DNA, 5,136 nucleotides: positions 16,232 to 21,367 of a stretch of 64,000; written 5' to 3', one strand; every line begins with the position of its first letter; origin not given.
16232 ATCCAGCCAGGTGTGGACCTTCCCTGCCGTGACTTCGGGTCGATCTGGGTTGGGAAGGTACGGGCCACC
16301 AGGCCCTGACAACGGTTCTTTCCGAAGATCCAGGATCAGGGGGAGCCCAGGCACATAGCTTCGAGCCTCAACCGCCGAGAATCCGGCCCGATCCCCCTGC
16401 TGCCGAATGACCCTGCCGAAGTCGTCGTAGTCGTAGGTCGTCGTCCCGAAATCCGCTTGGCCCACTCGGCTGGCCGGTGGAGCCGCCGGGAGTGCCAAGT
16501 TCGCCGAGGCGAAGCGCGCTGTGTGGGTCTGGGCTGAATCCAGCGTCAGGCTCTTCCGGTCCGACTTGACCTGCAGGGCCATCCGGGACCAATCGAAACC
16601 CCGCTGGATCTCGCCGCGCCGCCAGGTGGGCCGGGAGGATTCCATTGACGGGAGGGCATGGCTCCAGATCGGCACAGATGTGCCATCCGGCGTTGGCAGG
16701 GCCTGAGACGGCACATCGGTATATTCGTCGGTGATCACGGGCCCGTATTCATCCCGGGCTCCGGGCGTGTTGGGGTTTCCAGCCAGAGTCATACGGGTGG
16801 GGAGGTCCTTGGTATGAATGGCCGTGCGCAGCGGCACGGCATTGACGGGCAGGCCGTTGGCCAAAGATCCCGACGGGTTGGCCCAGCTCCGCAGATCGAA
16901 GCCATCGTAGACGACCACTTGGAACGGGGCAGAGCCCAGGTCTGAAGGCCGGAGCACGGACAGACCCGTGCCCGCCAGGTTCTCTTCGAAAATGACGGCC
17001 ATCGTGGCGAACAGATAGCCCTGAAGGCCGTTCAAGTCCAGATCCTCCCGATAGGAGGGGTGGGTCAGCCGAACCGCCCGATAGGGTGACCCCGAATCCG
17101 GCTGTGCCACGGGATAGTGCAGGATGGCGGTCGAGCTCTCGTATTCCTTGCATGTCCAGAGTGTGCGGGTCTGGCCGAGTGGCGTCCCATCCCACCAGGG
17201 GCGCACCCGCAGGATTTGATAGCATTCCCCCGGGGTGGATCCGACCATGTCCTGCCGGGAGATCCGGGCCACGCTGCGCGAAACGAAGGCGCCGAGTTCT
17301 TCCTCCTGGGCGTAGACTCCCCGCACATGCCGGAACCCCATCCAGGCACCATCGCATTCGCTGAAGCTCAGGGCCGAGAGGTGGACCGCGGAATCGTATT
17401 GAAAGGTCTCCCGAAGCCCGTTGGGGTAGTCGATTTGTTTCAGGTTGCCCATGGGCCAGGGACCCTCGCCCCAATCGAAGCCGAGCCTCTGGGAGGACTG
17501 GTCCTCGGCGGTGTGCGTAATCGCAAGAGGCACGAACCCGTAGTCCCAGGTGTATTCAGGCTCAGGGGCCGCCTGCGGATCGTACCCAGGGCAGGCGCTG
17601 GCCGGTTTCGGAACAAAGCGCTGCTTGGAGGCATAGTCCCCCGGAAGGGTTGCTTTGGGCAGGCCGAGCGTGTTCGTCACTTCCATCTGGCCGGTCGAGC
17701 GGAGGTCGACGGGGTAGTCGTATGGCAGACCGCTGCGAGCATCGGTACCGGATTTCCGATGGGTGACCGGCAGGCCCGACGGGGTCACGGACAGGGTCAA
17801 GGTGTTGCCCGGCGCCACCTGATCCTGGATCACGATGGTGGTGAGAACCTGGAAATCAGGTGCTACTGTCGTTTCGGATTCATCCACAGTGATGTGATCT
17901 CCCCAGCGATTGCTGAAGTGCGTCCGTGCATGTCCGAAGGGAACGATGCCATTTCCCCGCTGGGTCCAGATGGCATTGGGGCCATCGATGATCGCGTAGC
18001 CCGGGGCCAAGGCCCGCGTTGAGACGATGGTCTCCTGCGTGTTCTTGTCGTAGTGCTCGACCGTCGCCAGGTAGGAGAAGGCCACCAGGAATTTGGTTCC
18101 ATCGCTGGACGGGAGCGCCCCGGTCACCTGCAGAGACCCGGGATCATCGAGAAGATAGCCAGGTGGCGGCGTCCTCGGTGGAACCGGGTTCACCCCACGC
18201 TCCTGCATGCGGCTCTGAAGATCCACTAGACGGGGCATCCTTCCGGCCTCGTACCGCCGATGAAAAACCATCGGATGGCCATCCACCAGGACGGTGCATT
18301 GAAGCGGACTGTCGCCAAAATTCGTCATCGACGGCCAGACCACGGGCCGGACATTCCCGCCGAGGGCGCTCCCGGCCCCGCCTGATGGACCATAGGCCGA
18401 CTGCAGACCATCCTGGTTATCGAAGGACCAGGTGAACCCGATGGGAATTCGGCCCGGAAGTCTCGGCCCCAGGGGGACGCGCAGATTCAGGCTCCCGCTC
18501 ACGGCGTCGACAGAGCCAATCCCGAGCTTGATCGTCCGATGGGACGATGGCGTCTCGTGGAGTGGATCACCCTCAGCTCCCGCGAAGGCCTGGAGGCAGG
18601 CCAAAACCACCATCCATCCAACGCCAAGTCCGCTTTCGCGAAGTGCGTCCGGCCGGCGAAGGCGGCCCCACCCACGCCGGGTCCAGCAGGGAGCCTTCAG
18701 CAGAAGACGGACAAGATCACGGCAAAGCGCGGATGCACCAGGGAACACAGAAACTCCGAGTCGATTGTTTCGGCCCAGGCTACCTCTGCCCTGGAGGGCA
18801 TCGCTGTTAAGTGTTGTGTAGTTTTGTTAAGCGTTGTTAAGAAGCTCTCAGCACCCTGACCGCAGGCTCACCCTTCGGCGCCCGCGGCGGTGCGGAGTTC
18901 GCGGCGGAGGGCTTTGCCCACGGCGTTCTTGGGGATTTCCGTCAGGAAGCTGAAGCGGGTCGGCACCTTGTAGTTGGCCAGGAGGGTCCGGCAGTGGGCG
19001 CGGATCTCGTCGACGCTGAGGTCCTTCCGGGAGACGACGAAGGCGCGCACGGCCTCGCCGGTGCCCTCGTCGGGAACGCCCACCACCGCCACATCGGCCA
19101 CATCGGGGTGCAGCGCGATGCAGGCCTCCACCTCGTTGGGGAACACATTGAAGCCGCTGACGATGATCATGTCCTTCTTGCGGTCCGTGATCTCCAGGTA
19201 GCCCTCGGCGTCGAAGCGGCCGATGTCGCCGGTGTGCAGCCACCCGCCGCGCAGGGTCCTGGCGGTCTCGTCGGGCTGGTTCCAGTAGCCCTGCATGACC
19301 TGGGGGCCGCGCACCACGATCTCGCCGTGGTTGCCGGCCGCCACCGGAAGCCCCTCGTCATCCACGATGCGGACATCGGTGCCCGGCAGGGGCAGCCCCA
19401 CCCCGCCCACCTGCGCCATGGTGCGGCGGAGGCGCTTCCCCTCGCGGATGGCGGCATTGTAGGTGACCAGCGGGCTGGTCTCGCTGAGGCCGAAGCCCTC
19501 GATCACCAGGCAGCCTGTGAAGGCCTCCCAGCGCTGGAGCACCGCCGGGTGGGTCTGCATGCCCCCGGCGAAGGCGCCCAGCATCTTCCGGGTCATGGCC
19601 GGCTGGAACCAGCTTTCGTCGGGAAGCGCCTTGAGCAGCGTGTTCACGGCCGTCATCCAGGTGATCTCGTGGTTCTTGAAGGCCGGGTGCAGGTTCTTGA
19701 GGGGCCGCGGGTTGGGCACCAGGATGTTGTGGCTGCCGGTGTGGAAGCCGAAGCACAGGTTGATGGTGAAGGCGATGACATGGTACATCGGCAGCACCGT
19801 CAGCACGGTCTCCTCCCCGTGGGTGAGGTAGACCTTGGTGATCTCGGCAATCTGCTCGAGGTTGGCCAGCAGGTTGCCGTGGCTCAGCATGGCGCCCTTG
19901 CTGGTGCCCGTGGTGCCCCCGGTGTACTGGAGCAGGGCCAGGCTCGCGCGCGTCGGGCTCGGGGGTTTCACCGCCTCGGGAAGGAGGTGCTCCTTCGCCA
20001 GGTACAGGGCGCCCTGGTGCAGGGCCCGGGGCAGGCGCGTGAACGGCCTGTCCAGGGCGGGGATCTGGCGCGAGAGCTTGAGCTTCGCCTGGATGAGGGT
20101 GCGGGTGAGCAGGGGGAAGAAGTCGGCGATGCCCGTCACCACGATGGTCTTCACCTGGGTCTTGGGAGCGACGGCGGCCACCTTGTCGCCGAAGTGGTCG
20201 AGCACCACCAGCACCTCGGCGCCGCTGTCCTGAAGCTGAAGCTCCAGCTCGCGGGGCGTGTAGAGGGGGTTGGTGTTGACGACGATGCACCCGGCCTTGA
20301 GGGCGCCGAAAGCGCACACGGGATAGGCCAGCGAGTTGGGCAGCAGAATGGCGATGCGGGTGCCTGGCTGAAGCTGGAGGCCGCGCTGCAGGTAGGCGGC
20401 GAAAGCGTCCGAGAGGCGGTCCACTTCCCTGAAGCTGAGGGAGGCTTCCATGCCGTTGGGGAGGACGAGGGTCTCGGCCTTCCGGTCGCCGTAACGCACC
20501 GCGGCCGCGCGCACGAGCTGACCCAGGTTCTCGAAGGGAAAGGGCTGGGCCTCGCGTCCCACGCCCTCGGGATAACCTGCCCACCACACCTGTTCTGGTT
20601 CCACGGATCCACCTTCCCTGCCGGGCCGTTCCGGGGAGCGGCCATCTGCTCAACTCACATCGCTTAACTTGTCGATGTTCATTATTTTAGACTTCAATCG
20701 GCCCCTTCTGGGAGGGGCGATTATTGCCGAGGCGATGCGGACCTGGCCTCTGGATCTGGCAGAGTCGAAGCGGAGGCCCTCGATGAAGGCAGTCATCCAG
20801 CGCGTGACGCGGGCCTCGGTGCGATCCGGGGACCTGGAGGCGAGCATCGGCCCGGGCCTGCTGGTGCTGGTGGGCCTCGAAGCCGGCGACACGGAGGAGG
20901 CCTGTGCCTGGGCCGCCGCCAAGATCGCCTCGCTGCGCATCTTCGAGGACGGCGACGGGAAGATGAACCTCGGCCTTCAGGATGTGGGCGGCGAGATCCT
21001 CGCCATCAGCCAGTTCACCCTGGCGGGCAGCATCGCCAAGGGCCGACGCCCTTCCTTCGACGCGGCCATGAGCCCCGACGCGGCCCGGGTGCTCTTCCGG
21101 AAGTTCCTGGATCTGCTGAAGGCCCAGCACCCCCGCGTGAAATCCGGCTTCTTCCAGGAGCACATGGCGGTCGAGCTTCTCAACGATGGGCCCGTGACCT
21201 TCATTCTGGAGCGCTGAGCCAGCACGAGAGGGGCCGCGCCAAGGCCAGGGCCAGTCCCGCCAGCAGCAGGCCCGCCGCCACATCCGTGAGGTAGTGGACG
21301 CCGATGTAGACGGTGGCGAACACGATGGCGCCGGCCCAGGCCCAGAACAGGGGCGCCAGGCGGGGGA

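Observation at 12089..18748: RHS/YD polymorphic toxin with a Sec-type leader and no PAAR, VgrG/T6SS, TpsB or Tc partner in view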

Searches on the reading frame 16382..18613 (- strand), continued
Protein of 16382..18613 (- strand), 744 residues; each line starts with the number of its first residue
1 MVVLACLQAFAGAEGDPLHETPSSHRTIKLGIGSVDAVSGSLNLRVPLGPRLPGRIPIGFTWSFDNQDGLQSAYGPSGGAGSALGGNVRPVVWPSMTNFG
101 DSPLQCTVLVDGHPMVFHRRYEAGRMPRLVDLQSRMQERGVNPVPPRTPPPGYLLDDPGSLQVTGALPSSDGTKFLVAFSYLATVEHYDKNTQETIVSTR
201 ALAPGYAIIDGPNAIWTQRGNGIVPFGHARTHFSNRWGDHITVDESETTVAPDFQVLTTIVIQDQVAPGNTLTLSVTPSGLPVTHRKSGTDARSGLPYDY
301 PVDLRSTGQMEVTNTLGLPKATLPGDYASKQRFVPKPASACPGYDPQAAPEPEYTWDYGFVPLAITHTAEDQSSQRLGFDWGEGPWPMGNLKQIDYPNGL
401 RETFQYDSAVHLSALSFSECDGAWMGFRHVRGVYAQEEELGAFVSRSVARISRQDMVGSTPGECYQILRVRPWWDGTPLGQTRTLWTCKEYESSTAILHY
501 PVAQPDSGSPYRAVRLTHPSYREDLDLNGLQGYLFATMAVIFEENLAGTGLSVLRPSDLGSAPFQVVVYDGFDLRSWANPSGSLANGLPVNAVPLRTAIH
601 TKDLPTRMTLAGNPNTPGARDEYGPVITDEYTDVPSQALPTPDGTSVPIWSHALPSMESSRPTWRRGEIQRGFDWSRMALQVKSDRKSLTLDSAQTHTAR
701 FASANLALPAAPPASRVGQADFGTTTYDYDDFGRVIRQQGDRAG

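Call 86: search_protein_families(library=pfam, proteins=[L011:1537-3060:+, L011:3549-4826:+, L011:4823-6301:+, L011:6478-6885:+, L011:14072-14851:+, L011:14885-15775:+, L008:8571-9932:+, L008:7584-8342:+, L008:6465-7538:+, L008:4931-6367:+], max_evalue=0.001)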
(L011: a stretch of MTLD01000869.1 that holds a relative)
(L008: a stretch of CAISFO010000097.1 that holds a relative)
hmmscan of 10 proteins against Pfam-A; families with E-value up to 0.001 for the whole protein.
L011:1537-3060:+ (507 aa): 1 family
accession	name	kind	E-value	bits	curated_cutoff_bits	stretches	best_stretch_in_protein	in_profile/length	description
PF17289.8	Terminase_6C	-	1.8e-20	74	22.6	1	348-490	2-154/155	Terminase RNaseH-like domain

L011:3549-4826:+ (425 aa): 4 families
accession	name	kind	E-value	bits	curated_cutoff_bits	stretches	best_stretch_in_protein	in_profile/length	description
PF02518.31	HATPase_c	-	2.7e-23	83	26.4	1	310-422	1-110/111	Histidine kinase-, DNA gyrase B-, and HSP90-like ATPase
PF00512.31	HisKA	-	1.4e-11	44.7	26.9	1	203-266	3-63/66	His Kinase A (phospho-acceptor) domain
PF13185.12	GAF_2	-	2.4e-10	41.2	28.6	1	43-176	3-136/136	GAF domain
PF01590.32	GAF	-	2.1e-09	38.4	22.4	1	46-174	4-132/133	GAF domain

L011:4823-6301:+ (492 aa): 4 families
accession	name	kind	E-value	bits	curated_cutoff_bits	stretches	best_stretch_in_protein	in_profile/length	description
PF02518.31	HATPase_c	-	2.7e-19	70.1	26.4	1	369-486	3-108/111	Histidine kinase-, DNA gyrase B-, and HSP90-like ATPase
PF00072.30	Response_reg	-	1.3e-11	45.1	30.2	1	6-106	2-100/111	Response regulator receiver domain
PF00512.31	HisKA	-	1.1e-10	41.8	26.9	1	264-324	5-65/66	His Kinase A (phospho-acceptor) domain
PF08447.18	PAS_3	-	2.2e-07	31.5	25.6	1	163-228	6-72/89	PAS fold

L011:6478-6885:+ (135 aa): 0 families

L011:14072-14851:+ (259 aa): 0 families

L011:14885-15775:+ (296 aa): 0 families

L008:8571-9932:+ (453 aa): 2 families
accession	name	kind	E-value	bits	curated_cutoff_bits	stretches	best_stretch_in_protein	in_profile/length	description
PF05598.16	DUF772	-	1.1e-17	64.3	23.1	1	54-128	1-73/74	Transposase domain (DUF772)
PF01609.27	DDE_Tnp_1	-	5.9e-05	23.3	23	1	277-344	27-90/200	Transposase DDE domain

L008:7584-8342:+ (252 aa): 2 families
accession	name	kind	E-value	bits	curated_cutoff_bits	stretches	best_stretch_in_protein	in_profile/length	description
PF04542.20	Sigma70_r2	-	3.2e-13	49.7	24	1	75-133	9-67/71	Sigma-70 region 2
PF04545.22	Sigma70_r4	-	8e-07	28.9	24.1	1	192-244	1-49/50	Sigma-70, region 4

L008:6465-7538:+ (357 aa): 2 families
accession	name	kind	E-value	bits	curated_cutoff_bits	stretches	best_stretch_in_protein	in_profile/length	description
PF25583.1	WCX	-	1.1e-10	42.1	23.9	1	276-353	3-76/76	WCX domain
PF13280.12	WYL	-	1.7e-06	28.4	21.8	1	175-245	4-70/70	WYL domain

L008:4931-6367:+ (478 aa): 8 families
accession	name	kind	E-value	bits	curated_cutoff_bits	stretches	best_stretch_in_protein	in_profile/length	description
PF13245.12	AAA_19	-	3.4e-10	40.7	25.1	1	242-390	14-132/134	AAA domain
PF08378.17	NERD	-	8.8e-10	39.5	22.1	1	22-131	5-109/111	Nuclease-related domain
PF00580.27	UvrD-helicase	-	1.8e-09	38.1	23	1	333-390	199-254/271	UvrD/REP helicase N-terminal domain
PF13191.12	AAA_16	-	2.1e-09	38.5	32.6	1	230-380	12-166/167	AAA ATPase domain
PF13604.12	AAA_30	-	5.7e-06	26.6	27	1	243-386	22-127/191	AAA domain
PF13401.12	AAA_22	-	1.8e-05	25.5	27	1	244-371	10-109/130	AAA domain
PF09848.15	SLFN-g3_helicase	-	5.3e-05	23.1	24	1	242-358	4-91/354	Schlafen group 3, DNA/RNA helicase domain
PF03308.22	MeaB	-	0.00094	18.7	23.1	0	222-286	15-80/273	Methylmalonyl Co-A mutase-associated GTPase MeaB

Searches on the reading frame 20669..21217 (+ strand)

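Call 8: search_protein_families(library=pfam, proteins=[window:20669-21217:+], max_evalue=0.01)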
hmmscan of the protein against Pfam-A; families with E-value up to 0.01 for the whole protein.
window:20669-21217:+ (182 aa): 1 family
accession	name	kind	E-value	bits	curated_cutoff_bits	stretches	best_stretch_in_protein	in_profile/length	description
PF02580.21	Tyr_Deacylase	-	1.2e-51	175.2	25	1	40-181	1-144/144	D-Tyr-tRNA(Tyr) deacylase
